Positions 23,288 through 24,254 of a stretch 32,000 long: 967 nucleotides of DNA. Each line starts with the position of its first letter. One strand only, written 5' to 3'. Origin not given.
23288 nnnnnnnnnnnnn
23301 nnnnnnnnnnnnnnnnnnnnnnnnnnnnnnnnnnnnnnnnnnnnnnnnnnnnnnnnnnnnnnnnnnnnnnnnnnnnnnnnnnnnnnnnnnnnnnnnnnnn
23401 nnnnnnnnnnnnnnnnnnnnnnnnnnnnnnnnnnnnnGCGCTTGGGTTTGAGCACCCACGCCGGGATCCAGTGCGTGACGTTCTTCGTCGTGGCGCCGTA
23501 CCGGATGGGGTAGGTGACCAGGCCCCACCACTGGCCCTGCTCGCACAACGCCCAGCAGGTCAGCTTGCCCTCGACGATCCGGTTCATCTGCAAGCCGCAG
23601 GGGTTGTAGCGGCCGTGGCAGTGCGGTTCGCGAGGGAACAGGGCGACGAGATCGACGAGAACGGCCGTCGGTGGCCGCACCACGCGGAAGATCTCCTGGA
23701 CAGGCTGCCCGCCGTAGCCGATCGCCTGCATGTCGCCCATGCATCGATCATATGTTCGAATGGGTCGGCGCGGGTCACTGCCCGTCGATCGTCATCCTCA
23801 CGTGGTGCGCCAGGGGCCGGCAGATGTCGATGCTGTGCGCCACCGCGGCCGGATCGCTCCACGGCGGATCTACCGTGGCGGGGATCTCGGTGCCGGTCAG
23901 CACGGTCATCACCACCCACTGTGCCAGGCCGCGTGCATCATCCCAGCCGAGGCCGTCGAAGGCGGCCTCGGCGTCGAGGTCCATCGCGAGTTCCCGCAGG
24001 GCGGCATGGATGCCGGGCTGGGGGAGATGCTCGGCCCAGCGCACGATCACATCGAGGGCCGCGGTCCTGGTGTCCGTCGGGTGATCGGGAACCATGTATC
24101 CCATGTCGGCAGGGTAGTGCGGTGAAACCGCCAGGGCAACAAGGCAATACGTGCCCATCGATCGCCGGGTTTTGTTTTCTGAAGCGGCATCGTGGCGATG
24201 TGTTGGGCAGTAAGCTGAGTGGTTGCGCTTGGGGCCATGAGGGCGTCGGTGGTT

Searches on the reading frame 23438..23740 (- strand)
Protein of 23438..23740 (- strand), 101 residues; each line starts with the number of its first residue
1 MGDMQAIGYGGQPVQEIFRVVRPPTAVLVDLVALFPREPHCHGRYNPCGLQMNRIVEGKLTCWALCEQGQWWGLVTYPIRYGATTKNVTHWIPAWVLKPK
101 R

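Call 7: search_protein_families(library=pfam, proteins=[window:23438-23740:-], max_evalue=0.1)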
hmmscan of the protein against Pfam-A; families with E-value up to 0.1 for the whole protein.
window:23438-23740:- (101 aa): 0 families

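Call 8: search_protein_families(library=ncbifam, proteins=[window:23438-23740:-], max_evalue=0.1)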
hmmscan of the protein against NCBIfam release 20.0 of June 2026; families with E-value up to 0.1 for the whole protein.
window:23438-23740:- (101 aa): 0 families

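Call 28: find_homologous_proteins(query=window:23438-23740:-)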
Query window:23438-23740:- (101 aa): 119 proteins with E <= 0.001 among 119 candidates.
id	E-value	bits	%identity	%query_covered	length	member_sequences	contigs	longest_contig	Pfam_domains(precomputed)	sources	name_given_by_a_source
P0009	4.7e-62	225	92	100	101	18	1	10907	-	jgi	-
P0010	3.2e-54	200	79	99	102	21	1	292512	-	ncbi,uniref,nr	ncbi:hypothetical protein QQ44_22035 [Mycolicibacterium setense]|uniref:Uncharacterized protein n=2 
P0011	2.1e-52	194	77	99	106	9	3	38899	-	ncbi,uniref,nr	ncbi:hypothetical protein R4419_33755 [Mycolicibacterium fortuitum]|uniref:Uncharacterized protein n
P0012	1.2e-51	191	80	99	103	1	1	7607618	-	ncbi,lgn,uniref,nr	ncbi:hypothetical protein [Mycolicibacterium mageritense]|uniref:Uncharacterized protein n=1 Tax=Myc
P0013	8.5e-51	189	79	98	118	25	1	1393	-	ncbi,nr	ncbi:hypothetical protein NLX62_05580 [Mycobacteriaceae bacterium Msp059]|nr:hypothetical protein [M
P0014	1.9e-50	187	80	95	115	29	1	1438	-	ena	-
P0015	2.3e-50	187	76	100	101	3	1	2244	-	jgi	jgi:hypothetical protein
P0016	2.2e-47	178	75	99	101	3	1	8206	-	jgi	jgi:hypothetical protein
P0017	1.9e-46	175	72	99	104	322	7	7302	-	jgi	jgi:hypothetical protein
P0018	6.2e-46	173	70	99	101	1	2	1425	-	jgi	jgi:hypothetical protein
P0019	1.3e-45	172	72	99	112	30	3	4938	-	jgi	jgi:hypothetical protein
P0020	1.6e-45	172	71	99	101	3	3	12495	-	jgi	jgi:hypothetical protein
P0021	1.6e-45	172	72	97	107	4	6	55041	-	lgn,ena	-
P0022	4.2e-45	170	70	99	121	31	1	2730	-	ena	-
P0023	5.3e-45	170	68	99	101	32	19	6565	-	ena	-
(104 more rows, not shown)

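Call 44: search_solved_structures(query=A5, max_evalue=1)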
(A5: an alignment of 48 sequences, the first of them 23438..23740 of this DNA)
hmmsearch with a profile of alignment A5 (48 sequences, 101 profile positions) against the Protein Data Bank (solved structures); distinct sequences matched with E-value up to 1: 1.
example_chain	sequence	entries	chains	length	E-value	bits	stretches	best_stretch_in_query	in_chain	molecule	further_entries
6xi3_AAA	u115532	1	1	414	0.0058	19.7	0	41-67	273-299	Large adhesion protein (Lap) involved in biofilm formation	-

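Call 45: search_protein_families(library=phrogs, proteins=[window:23438-23740:-], max_evalue=0.1)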
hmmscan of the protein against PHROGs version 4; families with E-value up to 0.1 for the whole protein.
window:23438-23740:- (101 aa): 1 family
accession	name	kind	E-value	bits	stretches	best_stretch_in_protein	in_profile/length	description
phrog_8845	-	unknown function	0.095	13.6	1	26-48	11-33/49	-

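Call 46: search_protein_families(library=padloc, proteins=[window:23438-23740:-], max_evalue=0.1)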
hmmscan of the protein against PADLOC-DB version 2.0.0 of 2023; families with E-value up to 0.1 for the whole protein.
window:23438-23740:- (101 aa): 0 families

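Call 47: predict_structure(alignment_id=A5)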
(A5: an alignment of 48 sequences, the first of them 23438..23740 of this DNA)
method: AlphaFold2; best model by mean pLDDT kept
length: 101 residues; sequences in the alignment: 48
mean_pLDDT: 86.9   pTM: 0.74
mean pLDDT of the five models: 86.9, 84.6, 84.5, 81.4, 79.7
residues with pLDDT >= 90: 61; 70-90: 23; 50-70: 16; < 50: 1
segments of 3 or more residues with pLDDT < 50: none
pLDDT, mean of each block of 10 residues (from residue 1): 58 80 97 80 81 94 92 97 95 95 83
secondary structure, 60 per line:
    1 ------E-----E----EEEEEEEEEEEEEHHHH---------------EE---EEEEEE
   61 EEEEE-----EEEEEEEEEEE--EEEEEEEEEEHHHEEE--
elements in order: E18-30 H31-34 E55-65 E71-81 E84-93 E97-99

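Call 51: fold_search(model_id=the predicted structure, library=pdb)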
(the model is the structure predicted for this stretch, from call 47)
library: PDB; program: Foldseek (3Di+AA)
matches with E <= 10: 207; with E <= 0.001: 0
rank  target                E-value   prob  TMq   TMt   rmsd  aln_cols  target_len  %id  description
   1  6hq9_B                4.8e-01  0.87  0.36  0.60  13.6        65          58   14  Crystal structure of the Tudor domain of human ERCC6-L2 (released 2018-10-17)
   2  1i1j_B                9.1e-01  0.54  0.41  0.40   9.6        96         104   10  STRUCTURE OF MELANOMA INHIBITORY ACTIVITY PROTEIN: A MEMBER OF A NEW FAMILY OF SECRETED PROTEINS (released 2001-05-16)
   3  4pl6_A                1.0e+00  0.38  0.31  0.50  11.6        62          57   14  Structure of the chromodomain of MRG2 in complex with H3K4me3 (released 2015-07-22)
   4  2kr3_MODEL_1_A        1.3e+00  0.41  0.36  0.48   7.3        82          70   13  Solution structure of SHA-D (released 2010-09-15)
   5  2rot_MODEL_1_A        1.3e+00  0.33  0.31  0.42   8.7        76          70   16  Structure of chimeric variant of SH3 domain- SHH (released 2009-04-28)
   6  2rmo_MODEL_1_A        1.4e+00  0.38  0.32  0.43   8.3        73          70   15  Solution structure of alpha-spectrin_SH3-bergerac from Chicken (released 2008-09-30)
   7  1i1j_A                1.4e+00  0.38  0.41  0.40   9.4        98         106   11  STRUCTURE OF MELANOMA INHIBITORY ACTIVITY PROTEIN: A MEMBER OF A NEW FAMILY OF SECRETED PROTEINS (released 2001-05-16)
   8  2oaw_A                1.5e+00  0.28  0.30  0.43   8.8        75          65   13  Structure of SHH variant of "Bergerac" chimera of spectrin SH3 (released 2008-04-08)
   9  3kg6_D                1.6e+00  0.08  0.19  0.08  10.8        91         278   11  Dehydratase domain from CurF module of Curacin polyketide synthase (released 2010-01-19)
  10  8i9p_LT               1.7e+00  0.60  0.42  0.35   7.8        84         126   12  Cryo-EM structure of a Chaetomium thermophilum pre-60S ribosomal subunit - State Mak16 (released 2023-05-17)
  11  9uuv_B                1.8e+00  0.10  0.25  0.19  16.0        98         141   11  beta barrel protein-LucK (released 2026-03-18)
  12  7cce_A                1.9e+00  0.51  0.42  0.28   5.5        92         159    9  crystal structure of Arabidopsis AIPP3 BAH domain in complex with an H3K27me3 peptide (released 2020-12-16)
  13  7wzg_D                2.0e+00  0.07  0.19  0.10  14.1        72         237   15  Cypemycin N-terminal methyltransferase CypM (released 2023-02-22)
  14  2fo5_A                2.1e+00  0.10  0.22  0.11  10.2        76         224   16  Crystal structure of recombinant barley cysteine endoprotease B isoform 2 (EP-B2) in complex with leupeptin (released 2006-07-18)
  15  1wwc                  2.1e+00  0.05  0.18  0.17  14.3        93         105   14  NT3 BINDING DOMAIN OF HUMAN TRKC RECEPTOR (released 1999-07-07)
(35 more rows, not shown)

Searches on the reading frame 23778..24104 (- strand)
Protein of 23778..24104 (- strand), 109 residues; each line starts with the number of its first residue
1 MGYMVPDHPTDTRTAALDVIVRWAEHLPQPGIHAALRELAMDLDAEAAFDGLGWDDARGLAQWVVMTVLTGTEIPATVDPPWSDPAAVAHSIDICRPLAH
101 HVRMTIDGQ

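Call 7: search_protein_families(library=pfam, proteins=[window:23778-24104:-], max_evalue=0.1)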
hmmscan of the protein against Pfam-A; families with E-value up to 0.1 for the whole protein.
window:23778-24104:- (109 aa): 0 families

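Call 8: search_protein_families(library=ncbifam, proteins=[window:23778-24104:-], max_evalue=0.1)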
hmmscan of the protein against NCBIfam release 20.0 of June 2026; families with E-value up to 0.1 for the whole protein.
window:23778-24104:- (109 aa): 0 families

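Call 29: find_homologous_proteins(query=window:23778-24104:-)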
Query window:23778-24104:- (109 aa): 4 proteins with E <= 0.001 among 10 candidates.
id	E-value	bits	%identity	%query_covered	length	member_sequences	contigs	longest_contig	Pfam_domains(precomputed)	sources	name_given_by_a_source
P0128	1.6e-66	240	99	100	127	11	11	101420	-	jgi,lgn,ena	jgi:hypothetical protein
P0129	2.1e-66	239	99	100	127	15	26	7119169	-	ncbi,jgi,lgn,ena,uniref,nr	ncbi:hypothetical protein D806_027780 [Mycolicibacterium smegmatis MKD8]|uniref:Uncharacterized prot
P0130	1.3e-54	201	83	100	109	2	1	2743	-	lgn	-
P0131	6.0e-21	93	98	42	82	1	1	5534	-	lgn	-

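Call 45: search_protein_families(library=phrogs, proteins=[window:23778-24104:-], max_evalue=0.1)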
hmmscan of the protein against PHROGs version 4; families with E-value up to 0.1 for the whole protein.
window:23778-24104:- (109 aa): 1 family
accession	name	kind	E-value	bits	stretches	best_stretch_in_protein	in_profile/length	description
phrog_29141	-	unknown function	0.018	14.9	1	26-52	183-209/536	-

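Call 46: search_protein_families(library=padloc, proteins=[window:23778-24104:-], max_evalue=0.1)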
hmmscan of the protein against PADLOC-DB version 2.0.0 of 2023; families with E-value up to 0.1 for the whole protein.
window:23778-24104:- (109 aa): 0 families
